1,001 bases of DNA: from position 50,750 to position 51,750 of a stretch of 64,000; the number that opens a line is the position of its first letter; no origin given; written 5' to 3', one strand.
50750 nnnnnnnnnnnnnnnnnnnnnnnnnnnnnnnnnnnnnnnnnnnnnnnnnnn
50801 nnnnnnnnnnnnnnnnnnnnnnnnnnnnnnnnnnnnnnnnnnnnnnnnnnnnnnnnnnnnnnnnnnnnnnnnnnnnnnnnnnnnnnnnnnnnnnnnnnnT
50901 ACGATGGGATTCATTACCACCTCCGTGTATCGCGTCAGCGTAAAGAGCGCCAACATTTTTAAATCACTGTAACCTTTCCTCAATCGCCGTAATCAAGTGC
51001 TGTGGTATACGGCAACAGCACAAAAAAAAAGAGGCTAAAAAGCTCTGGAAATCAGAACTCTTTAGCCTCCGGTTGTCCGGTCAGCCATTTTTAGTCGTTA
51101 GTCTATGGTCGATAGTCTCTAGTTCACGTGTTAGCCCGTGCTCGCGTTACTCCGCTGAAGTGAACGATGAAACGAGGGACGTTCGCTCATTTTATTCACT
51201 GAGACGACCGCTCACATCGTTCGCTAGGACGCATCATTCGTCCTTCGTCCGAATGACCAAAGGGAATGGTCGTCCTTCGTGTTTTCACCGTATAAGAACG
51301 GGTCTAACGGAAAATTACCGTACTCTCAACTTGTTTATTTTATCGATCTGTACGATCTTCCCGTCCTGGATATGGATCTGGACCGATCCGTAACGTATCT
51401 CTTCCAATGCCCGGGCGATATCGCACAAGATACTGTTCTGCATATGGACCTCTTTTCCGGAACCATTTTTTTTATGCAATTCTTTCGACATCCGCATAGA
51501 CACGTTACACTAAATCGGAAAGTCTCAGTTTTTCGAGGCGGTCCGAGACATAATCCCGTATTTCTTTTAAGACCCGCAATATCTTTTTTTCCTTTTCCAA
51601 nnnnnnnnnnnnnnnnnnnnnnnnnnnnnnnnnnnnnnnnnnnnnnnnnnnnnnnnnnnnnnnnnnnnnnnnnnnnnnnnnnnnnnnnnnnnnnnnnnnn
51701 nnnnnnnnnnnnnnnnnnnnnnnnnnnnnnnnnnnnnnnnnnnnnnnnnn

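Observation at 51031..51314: Roughly 280-nt structured transcript region ending in a strong terminator and sharing an exact 20-mer with a distant locus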

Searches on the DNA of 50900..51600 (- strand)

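Call 6: search_rna_families(source=window, start=50900, end=51600, threshold=evalue, max_evalue=10, show_alignments=3)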
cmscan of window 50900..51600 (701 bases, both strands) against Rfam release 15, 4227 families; matches with E-value up to 10: 3.
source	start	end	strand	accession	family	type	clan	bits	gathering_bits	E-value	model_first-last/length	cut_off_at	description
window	50989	51036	+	RF01696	Chlorobi-1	Gene; sRNA;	-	18.6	50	0.02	1-67/67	no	Chlorobi-1 RNA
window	50992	51059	+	RF00521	SAM_alpha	Cis-reg; riboswitch;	-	18.6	36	0.11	1-79/79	no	Alpha-proteobacteria SAM riboswitch aptamer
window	51174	51278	+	RF03313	mir-1468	Gene; miRNA;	-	17.3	95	2.4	1-86/86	no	mir-1468 microRNA precursor family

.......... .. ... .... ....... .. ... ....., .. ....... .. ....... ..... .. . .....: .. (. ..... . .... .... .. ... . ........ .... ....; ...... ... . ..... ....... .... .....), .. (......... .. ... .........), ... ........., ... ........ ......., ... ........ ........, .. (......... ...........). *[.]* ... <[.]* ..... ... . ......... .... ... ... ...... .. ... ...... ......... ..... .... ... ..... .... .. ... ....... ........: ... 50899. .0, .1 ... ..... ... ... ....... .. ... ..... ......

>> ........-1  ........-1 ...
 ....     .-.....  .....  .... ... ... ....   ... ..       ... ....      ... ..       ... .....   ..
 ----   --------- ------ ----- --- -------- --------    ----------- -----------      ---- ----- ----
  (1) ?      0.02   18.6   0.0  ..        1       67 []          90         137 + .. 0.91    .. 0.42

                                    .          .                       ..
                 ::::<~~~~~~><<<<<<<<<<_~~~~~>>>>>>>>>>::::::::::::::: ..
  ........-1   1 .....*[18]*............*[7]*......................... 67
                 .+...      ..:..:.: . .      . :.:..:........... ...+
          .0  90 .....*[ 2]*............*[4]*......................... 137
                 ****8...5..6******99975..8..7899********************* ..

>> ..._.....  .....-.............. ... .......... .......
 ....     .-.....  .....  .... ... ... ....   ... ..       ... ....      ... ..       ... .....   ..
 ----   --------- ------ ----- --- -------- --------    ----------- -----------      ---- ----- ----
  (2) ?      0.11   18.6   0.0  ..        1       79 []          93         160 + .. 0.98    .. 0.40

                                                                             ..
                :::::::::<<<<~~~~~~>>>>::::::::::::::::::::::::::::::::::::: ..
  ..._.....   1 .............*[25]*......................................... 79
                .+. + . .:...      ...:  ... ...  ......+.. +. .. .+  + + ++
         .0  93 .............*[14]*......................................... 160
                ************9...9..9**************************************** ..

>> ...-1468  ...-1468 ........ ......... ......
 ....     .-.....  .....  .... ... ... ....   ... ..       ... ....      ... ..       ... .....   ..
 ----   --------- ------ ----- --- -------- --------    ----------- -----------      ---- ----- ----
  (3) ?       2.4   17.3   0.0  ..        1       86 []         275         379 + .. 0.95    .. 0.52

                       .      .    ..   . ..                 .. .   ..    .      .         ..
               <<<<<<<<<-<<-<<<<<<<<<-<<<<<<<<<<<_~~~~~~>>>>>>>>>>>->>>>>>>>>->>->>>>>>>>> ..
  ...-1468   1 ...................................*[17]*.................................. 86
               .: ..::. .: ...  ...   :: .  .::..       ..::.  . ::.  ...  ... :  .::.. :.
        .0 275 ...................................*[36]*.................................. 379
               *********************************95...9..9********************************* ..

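Call 51: build_rna_model(alignment_id=A3, structure=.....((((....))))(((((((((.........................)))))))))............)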
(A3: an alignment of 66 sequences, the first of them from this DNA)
Model R1 built from alignment A3 (66 sequences, 72 columns); structure: as given.
model positions 60; base pairs 13; branch points 1; effective number of sequences 17.18; information 0.931 bits per position. Calibrated on 0.2 Mb of random sequence (short: E-values are rough).
structure used (alignment columns):
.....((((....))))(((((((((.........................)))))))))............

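Call 53: search_with_rna_model(model_id=R1, source=window, max_evalue=10, show_alignments=3)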
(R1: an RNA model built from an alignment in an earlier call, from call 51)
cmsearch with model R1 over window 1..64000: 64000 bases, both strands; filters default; matches with E-value up to 10: 5.
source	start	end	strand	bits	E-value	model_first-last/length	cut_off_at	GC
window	51023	51085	-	62.9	2.1e-14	1-60/60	no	0.44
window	8579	8634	+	14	0.13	1-60/60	no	0.45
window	44241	44252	-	11.8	0.49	6-17/60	no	0.5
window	36693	36735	+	9.1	2.5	1-60/60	no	0.37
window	51032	51068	+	8.7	3.1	18-51/60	no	0.41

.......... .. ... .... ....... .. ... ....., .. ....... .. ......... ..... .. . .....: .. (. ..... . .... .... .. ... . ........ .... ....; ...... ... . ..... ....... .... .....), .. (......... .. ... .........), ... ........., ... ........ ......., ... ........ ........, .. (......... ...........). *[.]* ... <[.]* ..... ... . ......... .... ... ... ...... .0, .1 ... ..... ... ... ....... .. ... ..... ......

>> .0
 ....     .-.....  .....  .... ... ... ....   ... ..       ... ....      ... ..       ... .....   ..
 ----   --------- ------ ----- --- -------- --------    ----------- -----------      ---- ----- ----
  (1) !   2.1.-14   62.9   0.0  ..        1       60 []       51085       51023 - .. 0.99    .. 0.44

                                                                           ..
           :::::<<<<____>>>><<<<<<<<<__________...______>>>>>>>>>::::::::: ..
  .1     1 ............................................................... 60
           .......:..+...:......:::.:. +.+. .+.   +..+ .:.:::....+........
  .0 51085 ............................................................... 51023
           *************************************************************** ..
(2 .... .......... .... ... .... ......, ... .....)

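Call 54: search_with_rna_model(model_id=R1, sources=[L001, L002, L004, L005, L006, L007, L008, L009, L010, L011, L012, L013, L014, L015, L016, L017, L018, L019, L020, L021, L022, L023, L024, L025, L026, L027, L028, L029, L030, L031, L032, L033, L034, L035, L036, L037, L038, L039, L040, L041, L042, L043, L044, L045, L046, L047, L048, L049, L050, L051, L052, L053, L054, L055, L056, L057, L058, L059, L060, L061, L062, L063, L064, L065, L066, L067, L068, L069, L070, L071, L072, L073, L074, L075, L076, L077, L078, L079, L080, L081, L082, L083, L084, L085, L086, L087, L088, L089, L090, L091, L092, L093, L094, L095, L096, L097, L098, L099, L100], max_evalue=0.05)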
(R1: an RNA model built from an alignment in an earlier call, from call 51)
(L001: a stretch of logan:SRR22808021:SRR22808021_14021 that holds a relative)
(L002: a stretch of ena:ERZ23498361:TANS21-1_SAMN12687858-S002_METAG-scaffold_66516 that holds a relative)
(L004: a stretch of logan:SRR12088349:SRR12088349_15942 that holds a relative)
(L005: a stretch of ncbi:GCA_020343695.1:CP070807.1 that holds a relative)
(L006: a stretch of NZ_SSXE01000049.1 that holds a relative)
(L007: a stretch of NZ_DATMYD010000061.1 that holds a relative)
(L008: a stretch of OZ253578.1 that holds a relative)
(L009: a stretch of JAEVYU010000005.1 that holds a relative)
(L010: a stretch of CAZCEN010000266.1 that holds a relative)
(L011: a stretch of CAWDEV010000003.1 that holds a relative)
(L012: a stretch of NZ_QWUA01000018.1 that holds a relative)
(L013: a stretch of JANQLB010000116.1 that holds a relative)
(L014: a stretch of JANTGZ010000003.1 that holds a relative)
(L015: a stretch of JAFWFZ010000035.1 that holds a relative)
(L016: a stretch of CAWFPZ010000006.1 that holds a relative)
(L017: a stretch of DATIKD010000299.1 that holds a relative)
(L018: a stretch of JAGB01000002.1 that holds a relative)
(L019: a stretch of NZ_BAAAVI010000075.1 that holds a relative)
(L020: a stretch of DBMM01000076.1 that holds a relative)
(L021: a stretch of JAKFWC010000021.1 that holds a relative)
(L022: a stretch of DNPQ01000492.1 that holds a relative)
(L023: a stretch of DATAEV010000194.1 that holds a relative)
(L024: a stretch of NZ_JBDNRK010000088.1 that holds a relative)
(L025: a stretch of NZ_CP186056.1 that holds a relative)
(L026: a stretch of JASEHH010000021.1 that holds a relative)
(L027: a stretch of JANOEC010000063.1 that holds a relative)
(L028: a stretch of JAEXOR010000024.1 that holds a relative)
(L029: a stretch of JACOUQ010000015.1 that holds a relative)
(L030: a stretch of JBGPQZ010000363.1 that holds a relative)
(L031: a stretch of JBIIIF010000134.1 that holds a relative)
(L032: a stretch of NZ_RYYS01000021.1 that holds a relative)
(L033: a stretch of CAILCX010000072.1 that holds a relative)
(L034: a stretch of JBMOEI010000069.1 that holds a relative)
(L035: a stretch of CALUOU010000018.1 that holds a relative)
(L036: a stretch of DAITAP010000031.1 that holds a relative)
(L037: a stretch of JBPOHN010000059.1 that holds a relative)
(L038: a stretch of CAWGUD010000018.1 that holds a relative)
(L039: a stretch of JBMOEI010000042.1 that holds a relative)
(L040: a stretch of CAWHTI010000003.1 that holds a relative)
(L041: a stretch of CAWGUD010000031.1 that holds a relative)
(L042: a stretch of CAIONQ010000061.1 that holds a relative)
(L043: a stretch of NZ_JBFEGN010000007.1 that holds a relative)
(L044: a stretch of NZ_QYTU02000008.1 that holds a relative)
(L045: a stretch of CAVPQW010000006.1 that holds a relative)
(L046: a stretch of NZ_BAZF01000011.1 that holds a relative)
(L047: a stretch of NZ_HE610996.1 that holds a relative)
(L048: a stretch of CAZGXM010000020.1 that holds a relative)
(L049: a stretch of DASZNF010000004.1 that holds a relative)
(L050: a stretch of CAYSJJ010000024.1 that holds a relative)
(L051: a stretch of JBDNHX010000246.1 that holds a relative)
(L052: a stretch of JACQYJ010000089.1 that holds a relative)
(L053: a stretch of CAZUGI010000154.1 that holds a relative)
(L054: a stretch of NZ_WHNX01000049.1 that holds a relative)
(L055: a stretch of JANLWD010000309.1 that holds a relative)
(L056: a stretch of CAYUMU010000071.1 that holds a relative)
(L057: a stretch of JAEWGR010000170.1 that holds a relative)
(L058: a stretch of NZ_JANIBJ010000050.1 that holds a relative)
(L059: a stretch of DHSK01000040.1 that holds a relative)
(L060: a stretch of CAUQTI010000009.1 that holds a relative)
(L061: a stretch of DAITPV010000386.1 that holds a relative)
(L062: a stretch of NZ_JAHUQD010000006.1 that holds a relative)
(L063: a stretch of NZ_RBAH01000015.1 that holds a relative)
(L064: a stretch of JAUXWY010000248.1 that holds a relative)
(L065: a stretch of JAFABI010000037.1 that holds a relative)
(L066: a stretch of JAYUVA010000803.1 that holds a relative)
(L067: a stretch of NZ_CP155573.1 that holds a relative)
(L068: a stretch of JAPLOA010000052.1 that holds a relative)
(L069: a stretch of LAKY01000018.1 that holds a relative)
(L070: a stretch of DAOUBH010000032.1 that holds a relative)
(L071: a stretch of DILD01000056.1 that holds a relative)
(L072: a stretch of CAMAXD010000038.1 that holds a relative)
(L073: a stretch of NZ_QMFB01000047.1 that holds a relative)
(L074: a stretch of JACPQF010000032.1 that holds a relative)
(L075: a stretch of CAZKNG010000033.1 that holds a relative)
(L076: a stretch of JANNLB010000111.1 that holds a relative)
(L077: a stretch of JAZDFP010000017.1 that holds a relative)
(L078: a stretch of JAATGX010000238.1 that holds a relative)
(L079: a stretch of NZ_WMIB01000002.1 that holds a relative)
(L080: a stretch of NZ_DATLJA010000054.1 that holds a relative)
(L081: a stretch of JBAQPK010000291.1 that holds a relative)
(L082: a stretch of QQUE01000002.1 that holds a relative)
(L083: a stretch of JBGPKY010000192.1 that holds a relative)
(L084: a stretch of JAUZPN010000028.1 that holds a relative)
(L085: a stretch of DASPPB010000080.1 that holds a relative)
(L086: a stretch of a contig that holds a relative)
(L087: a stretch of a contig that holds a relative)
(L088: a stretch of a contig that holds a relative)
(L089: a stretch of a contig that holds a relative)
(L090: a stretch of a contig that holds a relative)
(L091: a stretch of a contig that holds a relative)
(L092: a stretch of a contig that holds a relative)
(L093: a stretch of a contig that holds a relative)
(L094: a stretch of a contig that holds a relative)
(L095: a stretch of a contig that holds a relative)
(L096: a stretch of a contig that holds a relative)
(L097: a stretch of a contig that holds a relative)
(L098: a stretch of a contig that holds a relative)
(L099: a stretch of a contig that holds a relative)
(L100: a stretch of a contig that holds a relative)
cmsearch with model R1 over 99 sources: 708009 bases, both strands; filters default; matches with E-value up to 0.05: 105.
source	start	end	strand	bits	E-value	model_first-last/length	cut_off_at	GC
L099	2288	2350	-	65.7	4.4e-14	1-60/60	no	0.56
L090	7049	7110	-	65.5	4.8e-14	1-60/60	no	0.5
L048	308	366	+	64.8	7.4e-14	1-60/60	no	0.47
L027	4809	4873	-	63.6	1.5e-13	1-60/60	no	0.54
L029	2831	2880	+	63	2.2e-13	1-60/60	no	0.46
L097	1408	1467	+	63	2.2e-13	1-60/60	no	0.52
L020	199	248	+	62.7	2.7e-13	1-60/60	no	0.46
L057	3145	3204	-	62.6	2.9e-13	1-60/60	no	0.52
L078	3939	3992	+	62.4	3.2e-13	1-60/60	no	0.54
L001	4728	4790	+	62.2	3.6e-13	1-60/60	no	0.48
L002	2745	2808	+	61.8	4.5e-13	1-60/60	no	0.39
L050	4288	4338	+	61.5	5.3e-13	1-60/60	no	0.47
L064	4319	4375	-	61.2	6.5e-13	1-60/60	no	0.58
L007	2121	2180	-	61.1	6.7e-13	1-60/60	no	0.53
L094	4620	4683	+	61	7.5e-13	1-60/60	no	0.45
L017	1339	1389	+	60.6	9.4e-13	1-60/60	no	0.43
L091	2202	2256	+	60.3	1.1e-12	1-60/60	no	0.58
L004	4626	4688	+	59.9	1.4e-12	1-60/60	no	0.44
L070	4308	4360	-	59.7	1.6e-12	1-60/60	no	0.58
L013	3307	3367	+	59.4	1.9e-12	1-60/60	no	0.43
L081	2983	3042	+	58.9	2.5e-12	1-60/60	no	0.45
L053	1236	1304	+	58.8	2.7e-12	1-60/60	no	0.52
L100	959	1022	+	58.1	4.1e-12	1-60/60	no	0.47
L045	5885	5935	+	58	4.4e-12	1-60/60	no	0.59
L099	4257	4318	+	58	4.6e-12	1-60/60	no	0.6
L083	2880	2931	-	57.7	5.3e-12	1-60/60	no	0.65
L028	6862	6919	+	57.2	7.1e-12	1-60/60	no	0.48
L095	6124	6181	+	57.2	7.1e-12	1-60/60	no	0.5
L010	3468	3527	-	56.8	9.1e-12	1-60/60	no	0.6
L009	7030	7110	+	56.6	1.1e-11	1-60/60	no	0.38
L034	422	486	+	56.1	1.4e-11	1-60/60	no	0.51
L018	984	1044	-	56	1.5e-11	1-60/60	no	0.51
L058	6770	6828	-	55.9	1.6e-11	1-60/60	no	0.59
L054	7731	7804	+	55.9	1.6e-11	1-60/60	no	0.43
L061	530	582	+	55.5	2e-11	1-60/60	no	0.64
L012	382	442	-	55.4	2.1e-11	1-60/60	no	0.43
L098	1633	1683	-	55.4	2.2e-11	1-60/60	no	0.51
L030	1423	1477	-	55.2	2.4e-11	1-60/60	no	0.58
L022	7497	7573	+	55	2.6e-11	1-60/60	no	0.38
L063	6243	6310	+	55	2.7e-11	1-60/60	no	0.6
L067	3665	3724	+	55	2.7e-11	1-60/60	no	0.53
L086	6540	6592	+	54.8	3.1e-11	1-60/60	no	0.53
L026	871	926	-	54.3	4.2e-11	1-60/60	no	0.41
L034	3700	3768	+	54.1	4.7e-11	1-60/60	no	0.52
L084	336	396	+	53.5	6.6e-11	1-60/60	no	0.34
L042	2838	2896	+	53.5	6.8e-11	1-60/60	no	0.54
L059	189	252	-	52.9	9.9e-11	1-60/60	no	0.38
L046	6256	6306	-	52.7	1.1e-10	1-60/60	no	0.53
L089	6920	6985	+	52.7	1.1e-10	1-60/60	no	0.58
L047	1871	1949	-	52.5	1.2e-10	1-60/60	no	0.38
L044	417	508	+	51.9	1.8e-10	1-60/60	no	0.47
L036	774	828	-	51.3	2.5e-10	1-60/60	no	0.55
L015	5742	5813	+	51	3e-10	1-60/60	no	0.54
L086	7874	7925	+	50.9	3.2e-10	1-60/60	no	0.6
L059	419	485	+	50.8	3.4e-10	1-60/60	no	0.42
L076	7483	7548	-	50.7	3.5e-10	1-60/60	no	0.52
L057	6384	6440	-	50.1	5.2e-10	1-60/60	no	0.4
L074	6488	6541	-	49.9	5.9e-10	1-60/60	no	0.57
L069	6184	6244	+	49.8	6.2e-10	1-60/60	no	0.56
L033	3732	3788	+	49.2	8.8e-10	1-60/60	no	0.61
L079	4824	4901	+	49.1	9.7e-10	1-60/60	no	0.51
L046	7883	7942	-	49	1e-09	1-60/60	no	0.58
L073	7405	7475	+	48.7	1.2e-09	1-60/60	no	0.61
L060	2540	2622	+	48.5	1.4e-09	1-60/60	no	0.41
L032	4438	4487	-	48.4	1.4e-09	1-60/60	no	0.46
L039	6293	6342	+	48.3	1.6e-09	1-60/60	no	0.52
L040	993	1057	-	48.1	1.7e-09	1-60/60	no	0.68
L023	2731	2789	-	47.3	2.7e-09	1-60/60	no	0.76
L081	2074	2125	-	45.8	6.8e-09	1-60/60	no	0.56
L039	5348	5397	+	44.2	1.8e-08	1-60/60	no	0.46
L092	1714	1800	-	44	2e-08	1-60/60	no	0.49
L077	3415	3494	-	43.7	2.4e-08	1-60/60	no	0.46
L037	4715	4778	+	42.9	4e-08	1-60/60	no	0.58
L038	1814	1889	+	42.4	5.2e-08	1-60/60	no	0.66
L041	7195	7270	-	42.4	5.2e-08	1-60/60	no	0.66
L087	6376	6449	-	41.9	7.2e-08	1-60/60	no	0.51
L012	760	829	+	41.4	9.8e-08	1-60/60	no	0.33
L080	1499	1554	-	41.3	1e-07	1-60/60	no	0.48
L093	6373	6425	+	39.7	2.7e-07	1-60/60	no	0.53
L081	2699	2748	-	38.8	4.8e-07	1-60/60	no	0.42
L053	991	1042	-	38.4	5.9e-07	1-60/60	no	0.42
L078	5407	5463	+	37.6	9.9e-07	1-60/60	no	0.58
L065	2908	2966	-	36.4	2e-06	1-60/60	no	0.37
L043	1539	1570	+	35.6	3.2e-06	1-60/60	no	0.59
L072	5606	5681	+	35.2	4.1e-06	1-60/60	no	0.63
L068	5416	5491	-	35.2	4.2e-06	1-60/60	no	0.59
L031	1627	1702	-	34.5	6.1e-06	1-60/60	no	0.59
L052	2142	2219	-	34.5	6.1e-06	1-60/60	no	0.38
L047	2101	2180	+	34.3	7.1e-06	1-60/60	no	0.39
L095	6589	6654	+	33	1.5e-05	1-60/60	no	0.42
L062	7962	8000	+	32.8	1.7e-05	1-39/60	3'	0.56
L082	7768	7813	-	31.2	4.6e-05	1-60/60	no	0.54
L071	2293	2350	-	31.1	4.7e-05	1-60/60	no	0.53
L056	1552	1611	+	30.8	5.7e-05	1-60/60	no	0.62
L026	34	88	-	30.7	6.1e-05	1-60/60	no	0.36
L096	2567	2641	-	30.2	8.3e-05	1-60/60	no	0.61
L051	1720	1774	-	29.4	0.00013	1-60/60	no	0.56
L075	7945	7987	+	29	0.00017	1-60/60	no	0.42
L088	2442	2512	+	27.5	0.00043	1-60/60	no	0.58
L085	2095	2156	+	24.5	0.0025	1-60/60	no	0.61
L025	3982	4044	-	24.4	0.0027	1-60/60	no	0.63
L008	4073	4112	-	23.6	0.0045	1-60/60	no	0.68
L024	666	707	+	23.3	0.0053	1-60/60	no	0.52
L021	1611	1638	+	20.1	0.037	1-60/60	no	0.68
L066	3797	3833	-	20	0.038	1-60/60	no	0.65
